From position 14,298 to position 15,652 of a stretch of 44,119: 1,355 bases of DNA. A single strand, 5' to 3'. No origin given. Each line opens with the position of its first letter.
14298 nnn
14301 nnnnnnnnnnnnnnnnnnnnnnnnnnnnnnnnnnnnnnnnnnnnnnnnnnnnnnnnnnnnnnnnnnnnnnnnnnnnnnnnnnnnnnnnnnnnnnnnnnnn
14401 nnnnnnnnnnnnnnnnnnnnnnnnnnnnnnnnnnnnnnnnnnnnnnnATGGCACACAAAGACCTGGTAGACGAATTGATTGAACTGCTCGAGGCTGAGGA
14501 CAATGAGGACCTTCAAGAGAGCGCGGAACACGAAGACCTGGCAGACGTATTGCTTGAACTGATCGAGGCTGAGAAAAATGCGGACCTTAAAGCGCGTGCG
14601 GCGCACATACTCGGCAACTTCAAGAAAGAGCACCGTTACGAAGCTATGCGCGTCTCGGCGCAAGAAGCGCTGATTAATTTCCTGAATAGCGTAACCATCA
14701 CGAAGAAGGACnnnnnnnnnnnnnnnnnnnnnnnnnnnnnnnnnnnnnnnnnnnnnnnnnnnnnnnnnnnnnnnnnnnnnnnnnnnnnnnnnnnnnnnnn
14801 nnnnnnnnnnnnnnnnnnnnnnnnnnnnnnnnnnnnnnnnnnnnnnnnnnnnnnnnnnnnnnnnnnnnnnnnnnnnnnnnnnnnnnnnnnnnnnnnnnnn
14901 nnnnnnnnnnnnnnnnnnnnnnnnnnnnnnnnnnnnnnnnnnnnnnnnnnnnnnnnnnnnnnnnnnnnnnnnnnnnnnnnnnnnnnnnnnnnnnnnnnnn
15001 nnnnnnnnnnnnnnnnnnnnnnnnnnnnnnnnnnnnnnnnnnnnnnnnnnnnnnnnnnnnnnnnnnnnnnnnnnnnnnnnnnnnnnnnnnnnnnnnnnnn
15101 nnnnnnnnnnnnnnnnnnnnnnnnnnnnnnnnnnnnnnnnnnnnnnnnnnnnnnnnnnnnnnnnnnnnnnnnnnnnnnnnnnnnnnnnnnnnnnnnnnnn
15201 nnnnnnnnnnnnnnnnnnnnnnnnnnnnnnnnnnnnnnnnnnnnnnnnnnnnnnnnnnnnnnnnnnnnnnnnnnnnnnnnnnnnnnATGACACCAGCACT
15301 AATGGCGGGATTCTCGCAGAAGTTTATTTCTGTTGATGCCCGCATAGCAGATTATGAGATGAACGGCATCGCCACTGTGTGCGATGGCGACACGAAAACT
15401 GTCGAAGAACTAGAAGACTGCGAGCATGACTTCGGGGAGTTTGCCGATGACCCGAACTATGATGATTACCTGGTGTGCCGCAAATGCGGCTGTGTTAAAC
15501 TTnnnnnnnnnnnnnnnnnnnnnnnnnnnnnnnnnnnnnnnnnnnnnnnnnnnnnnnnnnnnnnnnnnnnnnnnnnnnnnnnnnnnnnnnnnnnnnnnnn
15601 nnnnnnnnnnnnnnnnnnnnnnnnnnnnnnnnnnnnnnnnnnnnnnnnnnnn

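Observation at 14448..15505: Cluster of four small strong-SD genes directly downstream of the iteron array and promoter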

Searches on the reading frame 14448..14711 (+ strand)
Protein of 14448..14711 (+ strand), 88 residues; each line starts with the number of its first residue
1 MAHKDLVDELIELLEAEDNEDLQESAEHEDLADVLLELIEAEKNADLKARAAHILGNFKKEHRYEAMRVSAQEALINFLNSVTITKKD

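Call 7: search_protein_families(library=pfam, proteins=[window:14448-14711:+], max_evalue=1)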
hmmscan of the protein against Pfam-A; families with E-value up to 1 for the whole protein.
window:14448-14711:+ (88 aa): 2 families
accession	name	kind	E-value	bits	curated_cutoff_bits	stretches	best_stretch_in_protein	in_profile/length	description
PF13646.12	HEAT_2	-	0.00081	20.1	27.7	1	33-79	2-40/88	HEAT repeats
PF03748.19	FliL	-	0.23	12.4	24.6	1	6-41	45-80/103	Flagellar basal body-associated protein FliL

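Call 8: search_protein_families(library=phrogs, proteins=[window:14448-14711:+], max_evalue=0.01)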
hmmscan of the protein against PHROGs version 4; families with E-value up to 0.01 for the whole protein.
window:14448-14711:+ (88 aa): 0 families

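Call 13: search_dna_similar(query=window:14448-14711:+, collection=phages, mode=protein, max_evalue=0.001, max_rows=40)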
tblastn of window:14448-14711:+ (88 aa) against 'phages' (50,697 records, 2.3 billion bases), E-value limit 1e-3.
Records with a match: 5; places in all: 5; records where one place covers at least 80% of the query: 2.
Best place of each record, by identity: 60-80% 1; <60% 4.
By first word of the organism name: Escherichia 5.
By host as written in the record: - 3; Escherichia coli K-12 MG1655 2.
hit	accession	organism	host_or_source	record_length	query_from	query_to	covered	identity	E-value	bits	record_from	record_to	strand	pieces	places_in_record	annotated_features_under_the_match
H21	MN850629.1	Escherichia phage mckay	Escherichia coli K-12 MG1655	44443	11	87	88%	58.4%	4e-19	85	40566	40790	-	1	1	hypothetical protein (x2)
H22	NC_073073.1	Escherichia phage mckay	Escherichia coli K-12 MG1655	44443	11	87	88%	58.4%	4e-19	85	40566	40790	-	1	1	hypothetical protein (x2)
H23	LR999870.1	Escherichia phage vB_Eco_CS16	-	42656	25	87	72%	60.3%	1e-15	76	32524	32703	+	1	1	Hypothetical protein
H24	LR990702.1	Escherichia phage vB_Eco_Maverick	-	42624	25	73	56%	57.1%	3e-8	54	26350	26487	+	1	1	hypothetical protein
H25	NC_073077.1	Escherichia phage vB_Eco_Maverick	-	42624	25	73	56%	57.1%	3e-8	54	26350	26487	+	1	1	hypothetical protein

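Call 23: find_homologous_proteins(query=window:14448-14711:+, max_evalue=0.001)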
Query window:14448-14711:+ (88 aa): 4 proteins with E <= 0.001 among 17 candidates.
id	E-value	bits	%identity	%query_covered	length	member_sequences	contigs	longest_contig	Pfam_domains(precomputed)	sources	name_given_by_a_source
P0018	1.0e-45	170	100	100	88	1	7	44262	-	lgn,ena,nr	nr:MAG TPA: hypothetical protein [Caudoviricetes sp.]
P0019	3.7e-22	96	80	69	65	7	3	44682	-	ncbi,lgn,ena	-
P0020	1.9e-16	77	67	69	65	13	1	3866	-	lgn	-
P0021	3.9e-16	76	67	69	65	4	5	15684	-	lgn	-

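Call 37: find_encoding_contigs(protein=P0018, flank=2500, max_places=10)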
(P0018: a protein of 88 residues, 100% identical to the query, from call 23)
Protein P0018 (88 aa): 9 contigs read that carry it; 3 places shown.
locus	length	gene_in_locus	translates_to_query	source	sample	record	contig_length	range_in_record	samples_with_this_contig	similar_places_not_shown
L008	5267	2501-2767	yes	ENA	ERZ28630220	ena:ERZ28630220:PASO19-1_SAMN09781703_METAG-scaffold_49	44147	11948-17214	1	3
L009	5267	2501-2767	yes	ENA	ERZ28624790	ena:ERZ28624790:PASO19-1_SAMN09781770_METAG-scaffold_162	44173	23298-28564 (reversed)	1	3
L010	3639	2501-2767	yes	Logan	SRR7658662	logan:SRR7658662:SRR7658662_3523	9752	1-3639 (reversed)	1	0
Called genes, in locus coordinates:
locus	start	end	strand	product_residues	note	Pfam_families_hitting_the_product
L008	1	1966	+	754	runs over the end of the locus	PF13481:AAA_25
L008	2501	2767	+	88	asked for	-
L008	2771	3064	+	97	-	-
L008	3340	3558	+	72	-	-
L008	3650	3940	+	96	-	-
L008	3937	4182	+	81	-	-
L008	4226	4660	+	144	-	PF00959:Phage_lysozyme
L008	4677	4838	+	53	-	-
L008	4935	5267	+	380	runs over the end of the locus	-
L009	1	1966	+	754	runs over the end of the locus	PF13481:AAA_25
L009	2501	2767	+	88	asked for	-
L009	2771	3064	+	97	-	-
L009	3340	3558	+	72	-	-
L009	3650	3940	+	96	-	-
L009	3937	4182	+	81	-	-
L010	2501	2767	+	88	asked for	-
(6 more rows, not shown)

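Call 46: find_encoding_contigs(protein=P0019, flank=2500, max_places=4)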
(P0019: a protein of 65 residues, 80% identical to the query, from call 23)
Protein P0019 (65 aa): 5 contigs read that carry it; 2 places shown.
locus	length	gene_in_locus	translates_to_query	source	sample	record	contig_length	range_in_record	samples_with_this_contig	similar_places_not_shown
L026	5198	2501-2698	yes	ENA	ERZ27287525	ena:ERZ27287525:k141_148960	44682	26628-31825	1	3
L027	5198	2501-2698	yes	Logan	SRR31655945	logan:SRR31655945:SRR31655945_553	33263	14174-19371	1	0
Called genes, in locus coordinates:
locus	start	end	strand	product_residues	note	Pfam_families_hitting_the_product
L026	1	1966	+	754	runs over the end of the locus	PF13481:AAA_25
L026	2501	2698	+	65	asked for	-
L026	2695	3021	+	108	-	-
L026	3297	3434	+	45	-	-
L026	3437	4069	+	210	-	-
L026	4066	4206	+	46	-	-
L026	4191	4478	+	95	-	-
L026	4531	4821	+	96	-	-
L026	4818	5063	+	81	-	-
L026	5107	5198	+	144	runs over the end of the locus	PF00959:Phage_lysozyme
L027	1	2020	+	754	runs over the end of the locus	PF13481:AAA_25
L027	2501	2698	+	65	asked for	-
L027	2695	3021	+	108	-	-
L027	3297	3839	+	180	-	-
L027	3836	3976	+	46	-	-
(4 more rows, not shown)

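Call 59: search_protein_families(library=padloc, proteins=[window:14448-14711:+], max_evalue=1)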
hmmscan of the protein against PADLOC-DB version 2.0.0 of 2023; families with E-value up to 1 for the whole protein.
window:14448-14711:+ (88 aa): 1 family
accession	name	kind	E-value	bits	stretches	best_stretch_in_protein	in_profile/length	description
PDLC03872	LmuC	-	0.18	9.2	1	31-67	62-98/220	-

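Call 60: search_protein_families(library=ncbifam, proteins=[window:14448-14711:+], max_evalue=1)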
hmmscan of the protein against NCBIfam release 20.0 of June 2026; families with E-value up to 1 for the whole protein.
window:14448-14711:+ (88 aa): 1 family
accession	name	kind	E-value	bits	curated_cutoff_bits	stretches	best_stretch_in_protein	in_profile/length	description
NF007113.1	PRK09562.1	equivalog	0.028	14.1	208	1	5-74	162-229/251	nucleoside triphosphate pyrophosphohydrolase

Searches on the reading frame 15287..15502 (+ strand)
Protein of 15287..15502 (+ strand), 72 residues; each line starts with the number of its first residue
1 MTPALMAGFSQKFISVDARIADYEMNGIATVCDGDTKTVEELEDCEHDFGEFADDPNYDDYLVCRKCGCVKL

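Call 7: search_protein_families(library=pfam, proteins=[window:15287-15502:+], max_evalue=1)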
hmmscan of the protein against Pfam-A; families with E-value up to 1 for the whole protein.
window:15287-15502:+ (72 aa): 1 family
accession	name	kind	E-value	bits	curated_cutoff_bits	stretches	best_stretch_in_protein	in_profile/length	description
PF08792.16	A2L_zn_ribbon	-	0.11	12.7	22.9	1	59-70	19-30/33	A2L zinc ribbon domain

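Call 8: search_protein_families(library=phrogs, proteins=[window:15287-15502:+], max_evalue=0.01)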
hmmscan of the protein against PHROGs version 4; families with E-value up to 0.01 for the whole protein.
window:15287-15502:+ (72 aa): 1 family
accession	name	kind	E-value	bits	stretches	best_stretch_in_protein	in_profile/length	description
phrog_15977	-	unknown function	1.4e-27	96.2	1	1-46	1-46/47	-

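Call 20: search_dna_similar(query=window:15287-15502:+, collection=phages, mode=protein, max_evalue=0.01, max_rows=40)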
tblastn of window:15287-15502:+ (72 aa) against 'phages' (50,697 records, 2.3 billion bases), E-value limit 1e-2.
Records with a match: 105; places in all: 105; records where one place covers at least 80% of the query: 5.
Best place of each record, by identity: 90-95% 2; 80-90% 23; 60-80% 50; <60% 30.
By first word of the organism name: Escherichia 100; Shigella 3; Acinetobacter 1; Dhillonvirus 1.
By host as written in the record: Escherichia coli 55; Escherichia coli K-12 10; Escherichia coli K-12 MG1655 6; Escherichia coli O157:H7 4; Escherichia sp. 4; - 4; Escherichia coli MG1655 3; Escherichia coli K-12 MG1655 del pstSCAB-phoU::kan 3; and 13 more.
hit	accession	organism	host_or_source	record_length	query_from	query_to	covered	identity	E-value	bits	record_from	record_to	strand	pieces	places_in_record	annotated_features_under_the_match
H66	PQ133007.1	Escherichia phage Henu5_1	Escherichia coli BW25113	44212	1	47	65%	83.0%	4e-18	82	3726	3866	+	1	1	hypothetical protein (x2)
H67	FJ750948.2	Escherichia phage SSL-2009a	Escherichia coli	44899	1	47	65%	83.0%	4e-18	82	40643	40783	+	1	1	hypothetical protein (x3)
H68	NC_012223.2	Escherichia phage SSL-2009a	Escherichia coli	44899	1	47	65%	83.0%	4e-18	82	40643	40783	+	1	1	hypothetical protein (x3)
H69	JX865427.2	Escherichia phage JL1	Escherichia coli O157:H7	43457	1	47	65%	83.0%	6e-18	81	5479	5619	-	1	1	hypothetical protein (x3)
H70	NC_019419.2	Escherichia phage JL1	Escherichia coli O157:H7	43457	1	47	65%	83.0%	6e-18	81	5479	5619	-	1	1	hypothetical protein (x3)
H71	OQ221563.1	Acinetobacter phage NJ01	Acinetobacter baumannii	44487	1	47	65%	83.0%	7e-18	81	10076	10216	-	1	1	hypothetical protein (x3)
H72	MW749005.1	Escherichia phage vB_EcoS_Sponge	Escherichia coli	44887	1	47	65%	83.0%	7e-18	81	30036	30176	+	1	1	hypothetical protein (x3)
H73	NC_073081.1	Escherichia phage vB_EcoS_Sponge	Escherichia coli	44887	1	47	65%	83.0%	7e-18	81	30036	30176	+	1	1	hypothetical protein (x3)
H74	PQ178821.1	Escherichia phage BMA1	Escherichia coli ATCC 15597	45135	1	47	65%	83.0%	7e-18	81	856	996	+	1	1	hypothetical protein (x2)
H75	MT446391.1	Escherichia virus TH13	Escherichia coli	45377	1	47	65%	83.0%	7e-18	81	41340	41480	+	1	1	record has no annotation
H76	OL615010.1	Shigella phage vB_SboD_StarDew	Shigella boydii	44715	1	47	65%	83.0%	1e-17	80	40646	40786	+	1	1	hypothetical protein (x2)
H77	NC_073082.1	Shigella phage vB_SboD_StarDew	Shigella boydii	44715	1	47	65%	83.0%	1e-17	80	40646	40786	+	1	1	hypothetical protein (x2)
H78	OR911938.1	Escherichia phage vB_EcoS_SD276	Escherichia coli LCU-Ecoli405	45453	1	44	61%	86.4%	2e-17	79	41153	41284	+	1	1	hypothetical protein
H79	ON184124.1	Escherichia phage PC2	Escherichia sp.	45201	1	47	65%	80.9%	7e-18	81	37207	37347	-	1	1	hypothetical protein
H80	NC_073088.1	Escherichia phage PC2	Escherichia sp.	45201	1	47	65%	80.9%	7e-18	81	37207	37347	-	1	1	hypothetical protein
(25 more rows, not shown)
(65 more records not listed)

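Call 22: find_homologous_proteins(query=window:15287-15502:+, max_evalue=0.001)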
Query window:15287-15502:+ (72 aa): 17 proteins with E <= 0.001 among 19 candidates.
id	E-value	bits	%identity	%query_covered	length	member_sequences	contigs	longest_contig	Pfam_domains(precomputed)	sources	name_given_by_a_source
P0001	2.5e-43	163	100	100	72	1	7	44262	-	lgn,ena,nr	nr:MAG TPA: hypothetical protein [Caudoviricetes sp.]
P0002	3.1e-29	118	78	94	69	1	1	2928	-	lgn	-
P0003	3.4e-26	108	71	100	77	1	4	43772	-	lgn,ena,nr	nr:MAG TPA: hypothetical protein [Bacteriophage sp.]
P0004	8.2e-26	107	75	89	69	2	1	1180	-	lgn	-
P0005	3.9e-17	80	85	65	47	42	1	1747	-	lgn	-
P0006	1.1e-16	78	92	51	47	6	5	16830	-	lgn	-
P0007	8.2e-16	75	81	65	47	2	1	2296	-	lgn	-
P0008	1.1e-15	75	79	65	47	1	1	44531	-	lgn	-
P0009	1.5e-15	75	81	65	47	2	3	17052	-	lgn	-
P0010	2.4e-15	74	83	65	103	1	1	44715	-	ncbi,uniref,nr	ncbi:hypothetical protein P9629_gp53 [Shigella phage vB_SboD_StarDew]|uniref:Uncharacterized protein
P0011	2.6e-14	71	83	51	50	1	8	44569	-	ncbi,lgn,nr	ncbi:hypothetical protein [Escherichia phage SECphi4]|nr:hypothetical protein [Escherichia phage SEC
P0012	6.0e-14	69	72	65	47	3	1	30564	-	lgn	-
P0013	2.3e-13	68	84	60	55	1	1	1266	-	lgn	-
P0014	3.0e-13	67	74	65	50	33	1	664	-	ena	-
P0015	1.5e-11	62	68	65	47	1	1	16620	-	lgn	-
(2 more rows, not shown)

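Call 42: find_encoding_contigs(protein=P0003, flank=3000, max_places=4)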
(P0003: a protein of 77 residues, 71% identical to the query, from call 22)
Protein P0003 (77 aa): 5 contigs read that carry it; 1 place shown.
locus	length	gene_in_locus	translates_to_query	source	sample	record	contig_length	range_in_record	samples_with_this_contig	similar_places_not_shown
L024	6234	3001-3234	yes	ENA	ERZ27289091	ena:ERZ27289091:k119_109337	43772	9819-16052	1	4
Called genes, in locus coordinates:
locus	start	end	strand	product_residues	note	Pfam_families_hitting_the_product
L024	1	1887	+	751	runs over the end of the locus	PF13481:AAA_25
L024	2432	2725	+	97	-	-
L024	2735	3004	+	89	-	-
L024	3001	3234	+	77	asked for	-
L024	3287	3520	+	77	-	-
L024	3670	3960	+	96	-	-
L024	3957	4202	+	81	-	-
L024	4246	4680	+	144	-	PF00959:Phage_lysozyme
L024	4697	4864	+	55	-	-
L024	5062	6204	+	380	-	-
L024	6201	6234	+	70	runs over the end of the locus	-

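Call 43: find_encoding_contigs(protein=P0002, flank=3000, max_places=3)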
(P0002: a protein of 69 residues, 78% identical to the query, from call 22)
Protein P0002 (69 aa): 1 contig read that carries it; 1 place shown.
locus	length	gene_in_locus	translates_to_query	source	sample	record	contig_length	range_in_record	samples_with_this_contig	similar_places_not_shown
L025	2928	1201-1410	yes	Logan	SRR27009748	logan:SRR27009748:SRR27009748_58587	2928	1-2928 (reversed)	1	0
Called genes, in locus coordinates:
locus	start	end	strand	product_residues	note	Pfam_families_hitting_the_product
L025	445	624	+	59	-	-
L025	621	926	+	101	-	-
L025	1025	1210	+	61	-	-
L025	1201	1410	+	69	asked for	-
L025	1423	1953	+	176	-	-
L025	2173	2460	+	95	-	-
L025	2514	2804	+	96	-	-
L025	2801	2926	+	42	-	?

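Call 59: search_protein_families(library=padloc, proteins=[window:15287-15502:+], max_evalue=1)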
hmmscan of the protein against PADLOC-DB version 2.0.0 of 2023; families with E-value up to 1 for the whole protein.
window:15287-15502:+ (72 aa): 0 families

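Call 60: search_protein_families(library=ncbifam, proteins=[window:15287-15502:+], max_evalue=1)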
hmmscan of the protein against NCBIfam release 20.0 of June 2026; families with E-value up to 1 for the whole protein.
window:15287-15502:+ (72 aa): 0 families
